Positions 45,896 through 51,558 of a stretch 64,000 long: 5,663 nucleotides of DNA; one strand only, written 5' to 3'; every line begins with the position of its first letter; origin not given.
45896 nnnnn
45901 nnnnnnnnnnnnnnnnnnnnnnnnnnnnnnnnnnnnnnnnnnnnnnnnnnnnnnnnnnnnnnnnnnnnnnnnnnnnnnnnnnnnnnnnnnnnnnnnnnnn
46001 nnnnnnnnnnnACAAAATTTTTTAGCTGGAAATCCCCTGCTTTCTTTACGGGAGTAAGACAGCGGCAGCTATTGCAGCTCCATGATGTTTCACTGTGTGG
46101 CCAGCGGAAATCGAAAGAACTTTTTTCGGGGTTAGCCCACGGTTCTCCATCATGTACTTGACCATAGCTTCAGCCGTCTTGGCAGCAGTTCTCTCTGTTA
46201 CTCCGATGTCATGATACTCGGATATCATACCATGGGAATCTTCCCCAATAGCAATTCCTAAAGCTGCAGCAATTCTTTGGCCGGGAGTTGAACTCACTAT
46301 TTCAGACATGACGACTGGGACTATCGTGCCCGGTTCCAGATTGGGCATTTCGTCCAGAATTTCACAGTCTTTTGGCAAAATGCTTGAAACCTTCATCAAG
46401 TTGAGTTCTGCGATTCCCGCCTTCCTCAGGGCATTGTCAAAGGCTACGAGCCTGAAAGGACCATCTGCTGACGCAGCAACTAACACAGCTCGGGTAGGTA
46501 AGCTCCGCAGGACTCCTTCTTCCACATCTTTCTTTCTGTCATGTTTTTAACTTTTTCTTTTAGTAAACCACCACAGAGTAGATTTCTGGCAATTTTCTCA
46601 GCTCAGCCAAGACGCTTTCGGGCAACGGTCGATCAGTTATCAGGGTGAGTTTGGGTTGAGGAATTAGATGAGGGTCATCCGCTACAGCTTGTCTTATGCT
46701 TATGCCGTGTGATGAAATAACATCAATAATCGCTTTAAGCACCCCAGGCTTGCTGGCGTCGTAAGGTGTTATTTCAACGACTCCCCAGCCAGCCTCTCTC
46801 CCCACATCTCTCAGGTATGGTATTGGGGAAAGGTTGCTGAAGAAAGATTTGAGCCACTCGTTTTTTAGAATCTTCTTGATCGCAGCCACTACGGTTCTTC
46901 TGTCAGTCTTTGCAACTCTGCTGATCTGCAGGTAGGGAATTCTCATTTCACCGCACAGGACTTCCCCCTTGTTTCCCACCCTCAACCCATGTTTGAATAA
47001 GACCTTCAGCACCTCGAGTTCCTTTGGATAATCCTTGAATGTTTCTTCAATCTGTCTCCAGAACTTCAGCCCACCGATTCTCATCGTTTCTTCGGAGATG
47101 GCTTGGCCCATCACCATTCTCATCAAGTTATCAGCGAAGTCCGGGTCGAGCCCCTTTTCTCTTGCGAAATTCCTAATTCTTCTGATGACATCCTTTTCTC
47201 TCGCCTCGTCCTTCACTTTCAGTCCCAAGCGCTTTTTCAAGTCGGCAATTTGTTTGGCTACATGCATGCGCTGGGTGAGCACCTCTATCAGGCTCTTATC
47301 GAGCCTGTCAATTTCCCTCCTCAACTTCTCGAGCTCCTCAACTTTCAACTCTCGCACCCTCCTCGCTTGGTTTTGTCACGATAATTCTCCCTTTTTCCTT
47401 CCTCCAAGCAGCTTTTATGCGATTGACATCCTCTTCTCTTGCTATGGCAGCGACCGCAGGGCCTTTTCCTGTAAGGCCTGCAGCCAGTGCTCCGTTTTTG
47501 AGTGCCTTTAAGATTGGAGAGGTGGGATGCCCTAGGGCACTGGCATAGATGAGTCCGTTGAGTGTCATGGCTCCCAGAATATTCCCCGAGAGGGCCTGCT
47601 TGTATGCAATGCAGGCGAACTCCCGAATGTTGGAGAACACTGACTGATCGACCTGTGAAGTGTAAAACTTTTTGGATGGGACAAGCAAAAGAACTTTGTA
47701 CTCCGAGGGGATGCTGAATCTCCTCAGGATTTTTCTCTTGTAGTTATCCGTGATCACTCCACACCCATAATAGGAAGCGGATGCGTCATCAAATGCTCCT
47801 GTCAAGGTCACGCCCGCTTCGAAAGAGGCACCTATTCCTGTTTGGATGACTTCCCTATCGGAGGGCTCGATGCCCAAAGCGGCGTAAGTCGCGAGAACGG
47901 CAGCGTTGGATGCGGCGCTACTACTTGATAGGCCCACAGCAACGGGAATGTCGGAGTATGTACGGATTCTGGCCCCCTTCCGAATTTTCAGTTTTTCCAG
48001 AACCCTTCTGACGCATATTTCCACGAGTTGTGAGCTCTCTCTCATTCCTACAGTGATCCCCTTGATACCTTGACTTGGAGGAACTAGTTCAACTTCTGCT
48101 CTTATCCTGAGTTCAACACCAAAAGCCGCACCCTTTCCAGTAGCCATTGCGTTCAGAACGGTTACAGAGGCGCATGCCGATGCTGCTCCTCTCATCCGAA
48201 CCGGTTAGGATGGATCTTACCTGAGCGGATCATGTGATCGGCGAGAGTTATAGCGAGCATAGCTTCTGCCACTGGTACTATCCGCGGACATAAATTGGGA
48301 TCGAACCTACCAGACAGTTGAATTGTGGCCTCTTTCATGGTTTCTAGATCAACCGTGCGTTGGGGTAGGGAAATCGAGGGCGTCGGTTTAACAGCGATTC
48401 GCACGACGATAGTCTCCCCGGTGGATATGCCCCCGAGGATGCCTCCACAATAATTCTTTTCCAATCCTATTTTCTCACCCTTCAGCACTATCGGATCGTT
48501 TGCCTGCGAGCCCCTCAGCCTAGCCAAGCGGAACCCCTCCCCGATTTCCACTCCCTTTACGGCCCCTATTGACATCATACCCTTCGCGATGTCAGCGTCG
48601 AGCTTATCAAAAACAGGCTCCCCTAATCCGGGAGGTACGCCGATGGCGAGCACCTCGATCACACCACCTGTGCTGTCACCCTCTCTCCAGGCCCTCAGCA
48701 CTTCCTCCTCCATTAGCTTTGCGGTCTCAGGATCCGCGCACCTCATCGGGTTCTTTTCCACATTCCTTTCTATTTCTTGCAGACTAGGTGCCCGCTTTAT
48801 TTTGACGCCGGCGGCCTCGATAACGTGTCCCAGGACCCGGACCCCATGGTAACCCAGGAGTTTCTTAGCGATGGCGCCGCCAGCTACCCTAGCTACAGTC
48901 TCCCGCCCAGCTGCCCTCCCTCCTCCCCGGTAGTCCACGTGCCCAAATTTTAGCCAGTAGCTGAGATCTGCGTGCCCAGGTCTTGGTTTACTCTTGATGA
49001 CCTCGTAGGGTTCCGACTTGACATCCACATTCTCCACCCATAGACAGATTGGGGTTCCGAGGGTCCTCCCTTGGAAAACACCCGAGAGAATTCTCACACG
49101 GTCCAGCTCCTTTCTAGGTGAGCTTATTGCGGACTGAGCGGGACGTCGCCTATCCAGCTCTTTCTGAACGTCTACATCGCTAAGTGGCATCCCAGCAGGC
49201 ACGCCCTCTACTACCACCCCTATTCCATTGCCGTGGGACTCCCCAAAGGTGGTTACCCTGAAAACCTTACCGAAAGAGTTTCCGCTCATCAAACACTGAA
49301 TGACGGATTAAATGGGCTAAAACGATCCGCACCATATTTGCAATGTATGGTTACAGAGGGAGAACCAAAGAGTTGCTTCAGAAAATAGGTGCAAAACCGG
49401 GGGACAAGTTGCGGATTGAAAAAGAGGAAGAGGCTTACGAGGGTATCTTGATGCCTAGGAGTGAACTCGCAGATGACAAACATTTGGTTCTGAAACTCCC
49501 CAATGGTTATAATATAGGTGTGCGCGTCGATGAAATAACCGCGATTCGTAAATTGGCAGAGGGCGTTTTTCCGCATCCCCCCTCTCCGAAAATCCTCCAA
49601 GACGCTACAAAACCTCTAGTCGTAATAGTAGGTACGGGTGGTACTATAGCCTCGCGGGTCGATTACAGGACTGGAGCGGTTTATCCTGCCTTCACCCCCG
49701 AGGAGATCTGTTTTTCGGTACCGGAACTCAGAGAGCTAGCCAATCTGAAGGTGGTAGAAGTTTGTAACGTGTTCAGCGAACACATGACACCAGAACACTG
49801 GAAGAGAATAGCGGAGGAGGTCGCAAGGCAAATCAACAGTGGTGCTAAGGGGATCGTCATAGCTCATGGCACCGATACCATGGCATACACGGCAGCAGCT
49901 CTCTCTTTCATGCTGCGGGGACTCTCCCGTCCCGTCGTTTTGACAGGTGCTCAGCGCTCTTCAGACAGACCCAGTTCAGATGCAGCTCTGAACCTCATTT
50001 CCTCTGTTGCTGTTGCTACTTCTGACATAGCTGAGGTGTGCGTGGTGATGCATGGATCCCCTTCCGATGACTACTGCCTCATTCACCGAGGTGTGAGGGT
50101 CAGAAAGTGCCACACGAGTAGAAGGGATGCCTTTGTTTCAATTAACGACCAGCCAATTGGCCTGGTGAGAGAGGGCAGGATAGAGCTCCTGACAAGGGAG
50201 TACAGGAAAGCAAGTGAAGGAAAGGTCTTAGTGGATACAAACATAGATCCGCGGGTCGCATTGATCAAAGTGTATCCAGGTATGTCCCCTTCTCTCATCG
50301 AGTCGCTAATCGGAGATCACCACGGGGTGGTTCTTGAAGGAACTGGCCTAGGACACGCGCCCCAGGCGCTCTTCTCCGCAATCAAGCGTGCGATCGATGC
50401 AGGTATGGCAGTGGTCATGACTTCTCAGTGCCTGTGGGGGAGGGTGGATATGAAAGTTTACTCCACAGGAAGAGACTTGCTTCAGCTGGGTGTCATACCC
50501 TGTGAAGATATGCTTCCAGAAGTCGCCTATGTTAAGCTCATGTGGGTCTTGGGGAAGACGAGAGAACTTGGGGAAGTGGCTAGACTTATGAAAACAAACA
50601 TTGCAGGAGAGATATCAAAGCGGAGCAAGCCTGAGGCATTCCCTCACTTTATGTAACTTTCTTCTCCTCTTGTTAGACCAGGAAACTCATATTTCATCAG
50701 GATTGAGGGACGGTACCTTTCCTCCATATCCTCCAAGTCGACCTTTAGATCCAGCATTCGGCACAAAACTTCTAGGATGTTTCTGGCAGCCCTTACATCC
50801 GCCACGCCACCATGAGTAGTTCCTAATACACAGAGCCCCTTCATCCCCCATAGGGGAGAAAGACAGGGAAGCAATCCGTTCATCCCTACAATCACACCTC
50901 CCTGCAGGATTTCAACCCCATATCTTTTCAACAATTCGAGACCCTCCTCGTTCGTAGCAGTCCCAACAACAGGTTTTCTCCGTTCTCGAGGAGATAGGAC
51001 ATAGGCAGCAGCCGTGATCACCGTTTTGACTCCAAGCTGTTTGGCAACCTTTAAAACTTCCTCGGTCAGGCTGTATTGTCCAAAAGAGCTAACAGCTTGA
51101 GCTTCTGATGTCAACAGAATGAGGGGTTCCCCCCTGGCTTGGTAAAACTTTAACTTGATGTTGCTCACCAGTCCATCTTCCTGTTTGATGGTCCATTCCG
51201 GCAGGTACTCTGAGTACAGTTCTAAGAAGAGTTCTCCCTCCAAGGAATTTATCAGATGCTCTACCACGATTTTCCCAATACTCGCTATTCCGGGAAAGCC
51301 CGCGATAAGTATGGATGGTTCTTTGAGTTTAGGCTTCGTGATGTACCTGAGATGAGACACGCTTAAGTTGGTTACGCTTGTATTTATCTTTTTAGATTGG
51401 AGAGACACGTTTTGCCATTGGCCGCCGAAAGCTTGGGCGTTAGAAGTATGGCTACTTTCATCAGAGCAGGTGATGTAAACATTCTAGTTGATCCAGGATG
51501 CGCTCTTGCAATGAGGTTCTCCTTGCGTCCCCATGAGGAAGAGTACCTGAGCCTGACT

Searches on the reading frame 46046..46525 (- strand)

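Call 45: search_protein_families(library=pfam, proteins=[window:46046-46525:-], max_evalue=0.00001)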
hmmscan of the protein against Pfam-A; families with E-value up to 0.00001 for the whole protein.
window:46046-46525:- (159 aa): 1 family
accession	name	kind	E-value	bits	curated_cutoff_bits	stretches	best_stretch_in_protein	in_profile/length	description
PF01862.21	PvlArgDC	-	3.8e-43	147.6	22.7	1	10-157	2-160/161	Pyruvoyl-dependent arginine decarboxylase (PvlArgDC)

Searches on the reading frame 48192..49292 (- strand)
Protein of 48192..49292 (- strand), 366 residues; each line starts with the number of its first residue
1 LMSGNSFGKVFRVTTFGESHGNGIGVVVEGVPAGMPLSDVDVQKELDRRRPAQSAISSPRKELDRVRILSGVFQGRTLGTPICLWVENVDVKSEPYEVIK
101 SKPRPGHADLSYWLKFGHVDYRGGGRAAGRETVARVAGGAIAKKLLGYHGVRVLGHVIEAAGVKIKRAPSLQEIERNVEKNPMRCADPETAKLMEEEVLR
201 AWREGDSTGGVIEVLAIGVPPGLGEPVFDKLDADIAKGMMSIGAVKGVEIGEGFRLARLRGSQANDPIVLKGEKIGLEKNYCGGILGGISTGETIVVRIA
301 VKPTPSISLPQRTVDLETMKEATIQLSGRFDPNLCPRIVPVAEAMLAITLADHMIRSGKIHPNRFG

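Call 45: search_protein_families(library=pfam, proteins=[window:48192-49292:-], max_evalue=0.00001)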
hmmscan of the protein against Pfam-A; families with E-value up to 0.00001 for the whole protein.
window:48192-49292:- (366 aa): 1 family
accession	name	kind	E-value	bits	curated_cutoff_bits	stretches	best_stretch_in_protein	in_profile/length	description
PF01264.26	Chorismate_synt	-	2.2e-132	441.2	27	1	11-355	1-327/327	Chorismate synthase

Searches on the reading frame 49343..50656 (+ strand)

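Call 45: search_protein_families(library=pfam, proteins=[window:49343-50656:+], max_evalue=0.00001)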
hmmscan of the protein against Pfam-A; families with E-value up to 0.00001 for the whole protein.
window:49343-50656:+ (437 aa): 3 families
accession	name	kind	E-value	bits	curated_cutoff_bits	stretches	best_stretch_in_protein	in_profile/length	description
PF00710.25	Asparaginase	-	2.2e-68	230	22.5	1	93-285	2-190/193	Asparaginase, N-terminal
PF17763.6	Asparaginase_C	-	9.4e-36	122.7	34.6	1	304-416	1-114/114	Glutaminase/Asparaginase C-terminal domain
PF18195.6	GatD_N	-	1.2e-20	73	25.7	1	17-71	1-54/54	GatD N-terminal domain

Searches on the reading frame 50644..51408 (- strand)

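Call 45: search_protein_families(library=pfam, proteins=[window:50644-51408:-], max_evalue=0.00001)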
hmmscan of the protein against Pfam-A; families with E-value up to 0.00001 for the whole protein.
window:50644-51408:- (254 aa): 1 family
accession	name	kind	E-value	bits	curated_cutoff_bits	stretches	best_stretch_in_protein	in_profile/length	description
PF09754.15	PAC2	-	5.9e-38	131.3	25.8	1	34-231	1-203/215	PAC2 family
